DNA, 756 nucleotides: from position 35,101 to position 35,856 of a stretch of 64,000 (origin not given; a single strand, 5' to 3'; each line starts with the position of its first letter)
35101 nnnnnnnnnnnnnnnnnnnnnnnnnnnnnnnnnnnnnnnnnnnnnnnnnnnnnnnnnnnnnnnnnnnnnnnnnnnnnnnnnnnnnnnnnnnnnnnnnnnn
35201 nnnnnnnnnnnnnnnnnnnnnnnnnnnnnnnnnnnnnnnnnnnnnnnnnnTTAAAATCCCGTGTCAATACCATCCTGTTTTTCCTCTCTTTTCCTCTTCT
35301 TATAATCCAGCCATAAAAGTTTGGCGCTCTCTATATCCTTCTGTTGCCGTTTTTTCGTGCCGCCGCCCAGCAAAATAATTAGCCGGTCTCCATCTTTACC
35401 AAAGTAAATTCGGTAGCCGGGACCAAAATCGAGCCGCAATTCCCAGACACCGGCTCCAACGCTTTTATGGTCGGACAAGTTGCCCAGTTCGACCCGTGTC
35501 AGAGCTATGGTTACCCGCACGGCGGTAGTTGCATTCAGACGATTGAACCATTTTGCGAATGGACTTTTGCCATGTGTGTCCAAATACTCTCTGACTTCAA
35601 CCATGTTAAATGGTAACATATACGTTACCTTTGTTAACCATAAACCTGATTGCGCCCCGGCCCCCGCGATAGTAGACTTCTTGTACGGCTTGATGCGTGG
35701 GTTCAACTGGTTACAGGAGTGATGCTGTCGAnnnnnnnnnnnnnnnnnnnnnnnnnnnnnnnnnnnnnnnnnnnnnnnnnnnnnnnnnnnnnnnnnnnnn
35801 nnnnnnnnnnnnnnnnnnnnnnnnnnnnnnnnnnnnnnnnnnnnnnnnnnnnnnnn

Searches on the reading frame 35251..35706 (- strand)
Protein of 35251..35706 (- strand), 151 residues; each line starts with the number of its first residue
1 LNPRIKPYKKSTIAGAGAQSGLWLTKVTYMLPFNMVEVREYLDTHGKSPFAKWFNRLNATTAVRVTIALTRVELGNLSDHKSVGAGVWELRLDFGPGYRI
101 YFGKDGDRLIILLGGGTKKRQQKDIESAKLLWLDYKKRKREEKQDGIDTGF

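Call 12: search_protein_families(library=pfam, proteins=[window:35251-35706:-])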
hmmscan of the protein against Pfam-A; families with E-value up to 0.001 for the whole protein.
window:35251-35706:- (151 aa): 1 family
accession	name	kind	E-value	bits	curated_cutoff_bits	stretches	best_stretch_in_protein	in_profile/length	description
PF05973.20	Gp49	-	4.7e-07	30.2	23.9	1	52-122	1-76/90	Phage derived protein Gp49-like (DUF891)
